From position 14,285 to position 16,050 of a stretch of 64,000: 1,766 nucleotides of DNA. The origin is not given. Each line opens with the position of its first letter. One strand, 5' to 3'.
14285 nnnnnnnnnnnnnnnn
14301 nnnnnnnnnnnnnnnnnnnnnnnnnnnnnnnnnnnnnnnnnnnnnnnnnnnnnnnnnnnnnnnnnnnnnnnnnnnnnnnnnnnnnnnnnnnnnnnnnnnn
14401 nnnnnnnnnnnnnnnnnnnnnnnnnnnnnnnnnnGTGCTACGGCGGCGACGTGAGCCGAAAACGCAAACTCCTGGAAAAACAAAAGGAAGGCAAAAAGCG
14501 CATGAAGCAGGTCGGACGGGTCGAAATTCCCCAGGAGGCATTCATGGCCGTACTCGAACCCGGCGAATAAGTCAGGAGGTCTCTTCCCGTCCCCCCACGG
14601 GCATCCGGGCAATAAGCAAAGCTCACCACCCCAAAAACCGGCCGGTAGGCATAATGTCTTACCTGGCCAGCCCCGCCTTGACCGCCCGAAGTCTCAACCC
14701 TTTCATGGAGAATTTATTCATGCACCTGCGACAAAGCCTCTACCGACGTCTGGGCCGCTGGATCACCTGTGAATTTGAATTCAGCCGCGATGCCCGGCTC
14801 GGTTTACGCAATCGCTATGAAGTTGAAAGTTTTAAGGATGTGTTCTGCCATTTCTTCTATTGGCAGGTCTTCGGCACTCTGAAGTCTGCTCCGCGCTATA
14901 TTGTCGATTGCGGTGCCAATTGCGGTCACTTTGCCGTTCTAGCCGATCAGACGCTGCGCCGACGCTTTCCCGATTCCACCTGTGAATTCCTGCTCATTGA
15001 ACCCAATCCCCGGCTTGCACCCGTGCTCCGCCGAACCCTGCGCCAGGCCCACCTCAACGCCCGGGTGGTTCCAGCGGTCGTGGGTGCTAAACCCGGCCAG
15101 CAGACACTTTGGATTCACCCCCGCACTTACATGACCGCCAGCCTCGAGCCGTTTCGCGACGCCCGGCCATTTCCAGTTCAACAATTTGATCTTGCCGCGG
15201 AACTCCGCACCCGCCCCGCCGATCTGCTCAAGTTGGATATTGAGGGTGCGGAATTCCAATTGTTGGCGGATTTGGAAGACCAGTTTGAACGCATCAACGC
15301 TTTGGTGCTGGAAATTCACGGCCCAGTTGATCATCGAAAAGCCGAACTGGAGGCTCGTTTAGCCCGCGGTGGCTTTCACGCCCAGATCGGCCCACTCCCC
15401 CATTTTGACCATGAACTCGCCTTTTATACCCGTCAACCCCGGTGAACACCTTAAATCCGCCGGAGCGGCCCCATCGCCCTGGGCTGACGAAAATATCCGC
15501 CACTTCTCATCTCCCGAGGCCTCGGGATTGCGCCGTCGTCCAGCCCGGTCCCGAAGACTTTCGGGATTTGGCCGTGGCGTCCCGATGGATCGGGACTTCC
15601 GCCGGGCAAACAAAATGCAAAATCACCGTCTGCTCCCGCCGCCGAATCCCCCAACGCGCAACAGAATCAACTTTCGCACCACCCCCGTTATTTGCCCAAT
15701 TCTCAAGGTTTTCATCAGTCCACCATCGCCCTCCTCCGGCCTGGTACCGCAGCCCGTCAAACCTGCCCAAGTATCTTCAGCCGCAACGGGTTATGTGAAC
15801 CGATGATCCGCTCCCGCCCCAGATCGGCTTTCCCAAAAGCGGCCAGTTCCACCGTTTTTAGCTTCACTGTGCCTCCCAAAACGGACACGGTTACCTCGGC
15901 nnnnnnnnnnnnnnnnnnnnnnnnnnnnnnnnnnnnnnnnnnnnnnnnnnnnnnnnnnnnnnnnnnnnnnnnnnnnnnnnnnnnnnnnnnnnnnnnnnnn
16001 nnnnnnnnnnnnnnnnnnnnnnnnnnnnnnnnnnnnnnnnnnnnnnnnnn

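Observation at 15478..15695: A structured element of about 218 nt present in two copies (second copy at 21227-21443). Candidate novel ncRNA or structured REP element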

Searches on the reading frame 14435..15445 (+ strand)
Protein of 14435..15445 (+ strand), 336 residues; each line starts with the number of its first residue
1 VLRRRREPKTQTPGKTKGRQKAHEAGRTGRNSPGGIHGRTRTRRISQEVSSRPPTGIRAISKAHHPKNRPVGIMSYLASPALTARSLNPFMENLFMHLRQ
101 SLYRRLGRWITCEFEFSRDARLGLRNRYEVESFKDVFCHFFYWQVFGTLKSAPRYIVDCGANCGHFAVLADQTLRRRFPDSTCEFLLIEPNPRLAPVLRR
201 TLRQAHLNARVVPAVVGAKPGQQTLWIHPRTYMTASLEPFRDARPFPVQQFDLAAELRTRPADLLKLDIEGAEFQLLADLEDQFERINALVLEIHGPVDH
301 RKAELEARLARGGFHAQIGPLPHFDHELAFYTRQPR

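Call 18: search_protein_families(library=pfam, proteins=[window:14435-15445:+])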
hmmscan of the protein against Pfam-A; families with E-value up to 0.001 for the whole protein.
window:14435-15445:+ (336 aa): 1 family
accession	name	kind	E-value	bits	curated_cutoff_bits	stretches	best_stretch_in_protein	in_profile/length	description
PF05050.19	Methyltransf_21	-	1e-10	42.5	22.7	1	158-299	1-153/173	Methyltransferase FkbM domain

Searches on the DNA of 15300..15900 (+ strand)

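Call 10: search_rna_families(source=window, start=15300, end=15900, threshold=evalue, max_evalue=10)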
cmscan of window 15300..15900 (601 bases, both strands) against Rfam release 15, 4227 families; matches with E-value up to 10: 0.
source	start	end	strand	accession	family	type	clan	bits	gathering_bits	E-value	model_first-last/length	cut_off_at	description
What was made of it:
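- On Any Rfam RNA family: Nothing is found at E<=10 in 15300-15900 (call 10).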

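Call 84: search_dna_similar(query=window:15480-15722:+, collection=plasmids, mode=distant, max_evalue=0.01, max_rows=10)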
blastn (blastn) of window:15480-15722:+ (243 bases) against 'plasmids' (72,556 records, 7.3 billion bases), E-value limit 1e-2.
No match.
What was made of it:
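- Closest known: Bacterial MITEs in general. Different: The plasmid collection gives nothing (call 84).
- Tried and rejected: No match (call 84).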

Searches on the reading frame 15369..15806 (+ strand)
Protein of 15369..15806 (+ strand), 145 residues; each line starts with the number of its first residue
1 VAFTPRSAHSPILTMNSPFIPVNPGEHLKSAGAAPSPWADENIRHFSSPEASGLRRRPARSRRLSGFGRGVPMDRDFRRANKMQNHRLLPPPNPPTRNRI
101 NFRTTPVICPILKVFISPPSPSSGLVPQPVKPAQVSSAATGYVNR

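Call 18: search_protein_families(library=pfam, proteins=[window:15369-15806:+])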
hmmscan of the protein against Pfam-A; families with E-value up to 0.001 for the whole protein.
window:15369-15806:+ (145 aa): 0 families

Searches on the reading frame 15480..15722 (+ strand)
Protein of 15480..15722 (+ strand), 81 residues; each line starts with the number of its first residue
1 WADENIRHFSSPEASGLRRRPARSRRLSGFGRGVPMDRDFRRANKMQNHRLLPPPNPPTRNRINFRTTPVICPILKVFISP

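Call 31: find_homologous_proteins(query=A3, max_evalue=0.01)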
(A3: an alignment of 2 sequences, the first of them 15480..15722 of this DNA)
Query A3 (2 sequences): 304 candidates shared short words with the query, none scored E <= 0.01.
